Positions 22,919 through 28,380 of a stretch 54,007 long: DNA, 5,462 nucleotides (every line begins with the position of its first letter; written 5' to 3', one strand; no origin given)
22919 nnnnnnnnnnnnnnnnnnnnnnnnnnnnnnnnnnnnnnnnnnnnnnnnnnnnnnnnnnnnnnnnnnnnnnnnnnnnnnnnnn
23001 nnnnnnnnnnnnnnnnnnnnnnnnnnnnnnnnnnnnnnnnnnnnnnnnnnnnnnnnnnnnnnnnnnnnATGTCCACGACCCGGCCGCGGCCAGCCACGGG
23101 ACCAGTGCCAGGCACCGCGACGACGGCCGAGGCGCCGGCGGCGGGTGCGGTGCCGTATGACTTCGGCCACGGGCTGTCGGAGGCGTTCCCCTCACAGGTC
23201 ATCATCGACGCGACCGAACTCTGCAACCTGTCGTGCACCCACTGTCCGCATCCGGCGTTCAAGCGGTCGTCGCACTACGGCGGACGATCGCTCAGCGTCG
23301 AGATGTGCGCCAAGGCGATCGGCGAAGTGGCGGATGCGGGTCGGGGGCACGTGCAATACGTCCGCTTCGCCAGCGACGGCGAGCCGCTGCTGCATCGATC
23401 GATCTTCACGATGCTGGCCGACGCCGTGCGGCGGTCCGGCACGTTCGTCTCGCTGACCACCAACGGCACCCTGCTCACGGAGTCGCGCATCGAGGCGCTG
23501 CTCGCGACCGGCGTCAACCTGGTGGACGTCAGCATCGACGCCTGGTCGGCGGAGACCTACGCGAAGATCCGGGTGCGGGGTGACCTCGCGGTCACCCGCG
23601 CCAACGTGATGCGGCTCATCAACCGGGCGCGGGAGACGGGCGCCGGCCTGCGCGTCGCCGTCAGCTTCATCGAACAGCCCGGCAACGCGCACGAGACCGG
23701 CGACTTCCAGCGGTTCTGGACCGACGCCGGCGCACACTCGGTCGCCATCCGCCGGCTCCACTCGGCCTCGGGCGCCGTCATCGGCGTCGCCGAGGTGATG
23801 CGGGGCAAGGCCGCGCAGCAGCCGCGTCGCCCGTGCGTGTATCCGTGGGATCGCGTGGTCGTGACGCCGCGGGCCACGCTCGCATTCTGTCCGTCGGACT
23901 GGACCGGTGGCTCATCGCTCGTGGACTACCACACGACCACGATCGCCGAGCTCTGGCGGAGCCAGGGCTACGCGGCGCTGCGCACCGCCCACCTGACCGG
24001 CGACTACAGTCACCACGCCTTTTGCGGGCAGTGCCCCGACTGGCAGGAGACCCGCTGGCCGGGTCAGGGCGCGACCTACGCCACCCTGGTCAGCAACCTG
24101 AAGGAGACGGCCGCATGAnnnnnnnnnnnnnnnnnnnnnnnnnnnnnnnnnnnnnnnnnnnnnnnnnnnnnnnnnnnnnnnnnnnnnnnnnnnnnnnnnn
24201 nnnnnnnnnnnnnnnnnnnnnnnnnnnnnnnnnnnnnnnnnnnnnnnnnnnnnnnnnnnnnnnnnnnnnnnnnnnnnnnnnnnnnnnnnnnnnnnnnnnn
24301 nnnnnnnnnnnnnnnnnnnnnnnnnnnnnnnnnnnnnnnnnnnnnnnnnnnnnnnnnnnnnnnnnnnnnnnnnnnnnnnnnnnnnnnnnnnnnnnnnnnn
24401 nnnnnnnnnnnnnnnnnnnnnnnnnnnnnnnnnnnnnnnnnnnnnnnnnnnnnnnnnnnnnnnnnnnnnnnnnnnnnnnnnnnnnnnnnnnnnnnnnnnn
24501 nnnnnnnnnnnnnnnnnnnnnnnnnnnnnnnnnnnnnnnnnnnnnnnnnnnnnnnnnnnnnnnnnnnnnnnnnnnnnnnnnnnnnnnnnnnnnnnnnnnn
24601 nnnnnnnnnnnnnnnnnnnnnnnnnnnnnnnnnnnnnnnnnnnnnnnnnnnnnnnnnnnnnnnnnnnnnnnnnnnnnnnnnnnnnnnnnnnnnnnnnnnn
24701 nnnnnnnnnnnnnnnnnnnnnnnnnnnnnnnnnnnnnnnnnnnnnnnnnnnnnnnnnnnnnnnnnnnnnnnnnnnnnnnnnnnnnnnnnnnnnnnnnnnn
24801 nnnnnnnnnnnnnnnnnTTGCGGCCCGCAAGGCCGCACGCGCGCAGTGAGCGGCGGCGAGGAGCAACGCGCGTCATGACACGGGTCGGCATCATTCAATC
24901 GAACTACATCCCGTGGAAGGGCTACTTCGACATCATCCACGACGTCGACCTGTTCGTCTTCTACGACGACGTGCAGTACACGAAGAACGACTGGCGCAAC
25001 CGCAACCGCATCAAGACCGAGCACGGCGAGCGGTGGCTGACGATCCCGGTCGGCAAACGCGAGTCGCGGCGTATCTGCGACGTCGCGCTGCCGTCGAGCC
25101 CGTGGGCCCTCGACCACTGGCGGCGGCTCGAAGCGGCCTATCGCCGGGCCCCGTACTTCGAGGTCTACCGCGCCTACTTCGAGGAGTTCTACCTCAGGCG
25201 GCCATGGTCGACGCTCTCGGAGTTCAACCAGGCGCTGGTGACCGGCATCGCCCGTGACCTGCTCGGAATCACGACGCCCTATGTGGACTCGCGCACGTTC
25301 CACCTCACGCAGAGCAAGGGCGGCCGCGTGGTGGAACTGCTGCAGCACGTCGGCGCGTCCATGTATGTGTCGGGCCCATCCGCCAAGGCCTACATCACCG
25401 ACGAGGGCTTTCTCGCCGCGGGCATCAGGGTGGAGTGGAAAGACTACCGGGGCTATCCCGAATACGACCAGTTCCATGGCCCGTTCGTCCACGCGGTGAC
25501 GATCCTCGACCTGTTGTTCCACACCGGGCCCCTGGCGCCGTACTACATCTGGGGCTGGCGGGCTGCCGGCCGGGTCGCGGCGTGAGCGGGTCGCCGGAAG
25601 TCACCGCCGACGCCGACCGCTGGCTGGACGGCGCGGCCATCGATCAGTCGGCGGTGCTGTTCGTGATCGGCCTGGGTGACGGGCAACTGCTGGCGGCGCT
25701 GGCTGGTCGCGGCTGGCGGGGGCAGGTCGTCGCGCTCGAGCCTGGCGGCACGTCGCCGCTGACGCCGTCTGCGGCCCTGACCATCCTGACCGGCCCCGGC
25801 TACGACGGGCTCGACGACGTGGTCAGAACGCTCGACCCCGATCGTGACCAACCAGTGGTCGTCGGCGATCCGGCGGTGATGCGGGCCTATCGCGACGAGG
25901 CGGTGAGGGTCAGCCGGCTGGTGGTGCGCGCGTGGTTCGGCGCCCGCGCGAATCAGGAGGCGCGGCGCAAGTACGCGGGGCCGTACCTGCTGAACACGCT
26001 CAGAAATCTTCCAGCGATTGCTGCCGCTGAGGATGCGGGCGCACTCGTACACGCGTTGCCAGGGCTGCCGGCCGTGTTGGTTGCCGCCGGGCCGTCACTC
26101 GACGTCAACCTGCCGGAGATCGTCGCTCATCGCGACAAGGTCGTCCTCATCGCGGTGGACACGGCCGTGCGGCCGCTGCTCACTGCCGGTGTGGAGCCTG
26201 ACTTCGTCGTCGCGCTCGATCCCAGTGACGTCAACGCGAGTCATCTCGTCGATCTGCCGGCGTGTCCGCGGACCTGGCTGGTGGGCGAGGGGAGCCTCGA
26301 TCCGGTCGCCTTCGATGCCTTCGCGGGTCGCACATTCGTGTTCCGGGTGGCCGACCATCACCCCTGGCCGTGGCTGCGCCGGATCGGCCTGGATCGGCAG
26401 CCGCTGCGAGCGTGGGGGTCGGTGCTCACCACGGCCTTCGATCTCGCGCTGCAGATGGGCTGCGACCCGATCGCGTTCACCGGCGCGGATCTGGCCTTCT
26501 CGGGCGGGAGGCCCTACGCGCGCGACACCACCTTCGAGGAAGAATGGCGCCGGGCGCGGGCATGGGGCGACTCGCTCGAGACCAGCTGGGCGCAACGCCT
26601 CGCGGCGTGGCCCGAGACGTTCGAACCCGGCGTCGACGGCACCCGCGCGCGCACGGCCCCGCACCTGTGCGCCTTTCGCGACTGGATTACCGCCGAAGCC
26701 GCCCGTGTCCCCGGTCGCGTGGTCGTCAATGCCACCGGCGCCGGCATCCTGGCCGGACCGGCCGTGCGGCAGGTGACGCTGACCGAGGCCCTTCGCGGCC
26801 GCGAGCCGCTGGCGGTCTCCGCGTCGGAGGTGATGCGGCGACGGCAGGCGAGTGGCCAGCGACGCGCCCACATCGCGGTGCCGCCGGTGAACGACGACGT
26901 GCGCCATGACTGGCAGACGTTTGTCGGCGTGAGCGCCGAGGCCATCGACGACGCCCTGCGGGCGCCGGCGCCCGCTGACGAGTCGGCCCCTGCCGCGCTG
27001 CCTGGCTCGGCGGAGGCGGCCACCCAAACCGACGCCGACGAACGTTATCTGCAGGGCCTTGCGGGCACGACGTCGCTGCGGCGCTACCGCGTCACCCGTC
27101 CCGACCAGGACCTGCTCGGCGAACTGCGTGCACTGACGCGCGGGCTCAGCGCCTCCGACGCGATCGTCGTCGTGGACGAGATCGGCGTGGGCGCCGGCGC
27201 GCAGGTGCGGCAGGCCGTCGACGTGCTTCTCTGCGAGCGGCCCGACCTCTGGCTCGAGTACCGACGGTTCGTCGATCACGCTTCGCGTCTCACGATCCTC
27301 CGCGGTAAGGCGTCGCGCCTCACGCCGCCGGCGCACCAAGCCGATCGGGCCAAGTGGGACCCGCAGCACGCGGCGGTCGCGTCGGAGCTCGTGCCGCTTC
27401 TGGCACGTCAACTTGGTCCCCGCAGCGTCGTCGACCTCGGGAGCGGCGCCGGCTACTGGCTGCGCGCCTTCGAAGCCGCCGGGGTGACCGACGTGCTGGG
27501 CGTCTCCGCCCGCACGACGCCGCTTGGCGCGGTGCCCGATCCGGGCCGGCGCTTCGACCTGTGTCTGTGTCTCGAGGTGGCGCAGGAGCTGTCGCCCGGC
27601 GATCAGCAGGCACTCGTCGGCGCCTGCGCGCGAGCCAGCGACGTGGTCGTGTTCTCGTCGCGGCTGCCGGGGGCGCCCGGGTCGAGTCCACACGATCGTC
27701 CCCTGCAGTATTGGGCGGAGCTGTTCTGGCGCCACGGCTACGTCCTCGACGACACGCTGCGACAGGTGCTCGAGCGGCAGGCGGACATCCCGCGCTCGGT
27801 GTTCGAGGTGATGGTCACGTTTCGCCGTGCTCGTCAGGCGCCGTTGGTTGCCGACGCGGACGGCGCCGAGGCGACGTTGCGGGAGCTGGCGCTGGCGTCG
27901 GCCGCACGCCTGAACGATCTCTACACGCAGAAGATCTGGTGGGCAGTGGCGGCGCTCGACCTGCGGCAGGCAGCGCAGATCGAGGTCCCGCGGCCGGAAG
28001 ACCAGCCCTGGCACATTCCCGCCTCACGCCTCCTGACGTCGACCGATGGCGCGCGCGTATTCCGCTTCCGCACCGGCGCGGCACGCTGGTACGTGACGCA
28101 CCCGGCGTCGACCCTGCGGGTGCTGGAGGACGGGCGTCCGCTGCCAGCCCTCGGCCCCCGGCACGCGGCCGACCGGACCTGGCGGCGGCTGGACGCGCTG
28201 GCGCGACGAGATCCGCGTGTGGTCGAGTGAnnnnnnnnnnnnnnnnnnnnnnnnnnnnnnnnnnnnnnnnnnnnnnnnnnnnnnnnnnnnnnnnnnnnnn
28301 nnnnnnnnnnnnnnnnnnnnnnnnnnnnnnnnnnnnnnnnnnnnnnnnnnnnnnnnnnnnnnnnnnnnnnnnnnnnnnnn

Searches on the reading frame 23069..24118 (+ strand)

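Call 12: search_protein_families(library=pfam, proteins=[window:23069-24118:+], max_evalue=0.001)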
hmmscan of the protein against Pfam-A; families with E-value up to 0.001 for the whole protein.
window:23069-24118:+ (349 aa): 2 families
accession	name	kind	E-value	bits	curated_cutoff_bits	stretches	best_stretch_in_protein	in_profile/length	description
PF04055.27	Radical_SAM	-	6.1e-19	69.2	29.5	1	49-191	4-140/166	Radical SAM superfamily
PF13186.11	SPASM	-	5.3e-06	27.1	21.5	1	256-323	1-67/67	Iron-sulfur cluster-binding domain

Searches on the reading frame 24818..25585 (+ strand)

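Call 12: search_protein_families(library=pfam, proteins=[window:24818-25585:+], max_evalue=0.001)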
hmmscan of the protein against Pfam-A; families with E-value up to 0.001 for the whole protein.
window:24818-25585:+ (255 aa): 1 family
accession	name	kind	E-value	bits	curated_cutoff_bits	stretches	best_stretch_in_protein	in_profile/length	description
PF08889.16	WbqC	-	8.8e-74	248.4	21.3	1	27-239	1-214/218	WbqC-like protein family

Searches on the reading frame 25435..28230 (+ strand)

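Call 12: search_protein_families(library=pfam, proteins=[window:25435-28230:+], max_evalue=0.001)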
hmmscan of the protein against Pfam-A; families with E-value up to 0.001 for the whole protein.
window:25435-28230:+ (931 aa): 2 families
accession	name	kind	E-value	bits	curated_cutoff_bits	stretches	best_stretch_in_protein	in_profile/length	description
PF01973.23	MptE-like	-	2.1e-32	112.7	34.6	1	187-357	2-170/171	6-hydroxymethylpterin diphosphokinase MptE-like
PF13489.12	Methyltransf_23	-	7.3e-05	23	27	1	647-780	8-155/164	Methyltransferase domain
